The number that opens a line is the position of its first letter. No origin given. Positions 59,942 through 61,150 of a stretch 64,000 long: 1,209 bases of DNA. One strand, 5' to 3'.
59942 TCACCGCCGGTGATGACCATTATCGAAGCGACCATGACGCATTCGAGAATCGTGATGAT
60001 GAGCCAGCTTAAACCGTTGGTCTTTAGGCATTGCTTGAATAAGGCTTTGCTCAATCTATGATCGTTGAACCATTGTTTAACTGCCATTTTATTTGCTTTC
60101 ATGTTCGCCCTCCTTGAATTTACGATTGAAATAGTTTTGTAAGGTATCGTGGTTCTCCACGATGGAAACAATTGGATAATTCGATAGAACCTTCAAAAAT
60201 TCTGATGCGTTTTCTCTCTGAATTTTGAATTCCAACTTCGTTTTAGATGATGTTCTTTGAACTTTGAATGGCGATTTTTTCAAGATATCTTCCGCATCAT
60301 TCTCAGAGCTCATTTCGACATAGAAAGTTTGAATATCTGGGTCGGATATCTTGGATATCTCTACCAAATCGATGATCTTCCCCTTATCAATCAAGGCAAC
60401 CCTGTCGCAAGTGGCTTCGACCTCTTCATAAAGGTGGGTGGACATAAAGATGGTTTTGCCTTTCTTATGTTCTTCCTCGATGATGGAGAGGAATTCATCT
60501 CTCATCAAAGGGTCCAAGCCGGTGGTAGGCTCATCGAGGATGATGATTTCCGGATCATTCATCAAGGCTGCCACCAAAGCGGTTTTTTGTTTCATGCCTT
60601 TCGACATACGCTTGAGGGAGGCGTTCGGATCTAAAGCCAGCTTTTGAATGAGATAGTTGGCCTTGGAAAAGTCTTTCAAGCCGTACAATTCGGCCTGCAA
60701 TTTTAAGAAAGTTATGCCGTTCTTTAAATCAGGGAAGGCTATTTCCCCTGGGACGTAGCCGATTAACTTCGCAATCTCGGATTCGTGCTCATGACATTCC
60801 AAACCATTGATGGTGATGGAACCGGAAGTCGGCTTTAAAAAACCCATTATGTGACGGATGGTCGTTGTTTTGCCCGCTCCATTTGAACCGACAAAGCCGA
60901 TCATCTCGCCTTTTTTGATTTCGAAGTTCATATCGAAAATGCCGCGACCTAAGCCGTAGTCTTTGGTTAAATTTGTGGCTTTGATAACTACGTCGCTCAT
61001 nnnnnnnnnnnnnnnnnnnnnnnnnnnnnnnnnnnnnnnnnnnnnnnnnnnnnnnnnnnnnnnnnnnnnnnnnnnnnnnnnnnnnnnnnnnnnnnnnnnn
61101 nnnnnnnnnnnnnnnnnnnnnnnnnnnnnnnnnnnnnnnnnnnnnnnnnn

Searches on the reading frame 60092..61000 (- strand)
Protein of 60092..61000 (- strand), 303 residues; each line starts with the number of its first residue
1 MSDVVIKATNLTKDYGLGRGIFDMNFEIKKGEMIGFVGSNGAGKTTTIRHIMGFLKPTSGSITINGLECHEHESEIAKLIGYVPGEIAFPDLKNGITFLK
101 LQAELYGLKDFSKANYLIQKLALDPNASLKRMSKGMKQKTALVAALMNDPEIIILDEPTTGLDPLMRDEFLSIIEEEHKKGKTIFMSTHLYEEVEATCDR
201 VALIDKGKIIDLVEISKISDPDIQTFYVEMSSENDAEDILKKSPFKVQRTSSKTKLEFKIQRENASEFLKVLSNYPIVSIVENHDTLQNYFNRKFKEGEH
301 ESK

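Call 57: search_protein_families(library=pfam, proteins=[window:60092-61000:-], max_evalue=0.00001)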
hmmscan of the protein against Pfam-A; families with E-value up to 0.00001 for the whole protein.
window:60092-61000:- (303 aa): 2 families
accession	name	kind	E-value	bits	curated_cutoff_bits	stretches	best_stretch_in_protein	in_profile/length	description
PF00005.33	ABC_tran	-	4.9e-28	98.9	25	1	23-160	3-137/137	ABC transporter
PF13304.12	AAA_21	-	4.7e-13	50.3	27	1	129-192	235-301/304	AAA domain, putative AbiEii toxin, Type IV TA system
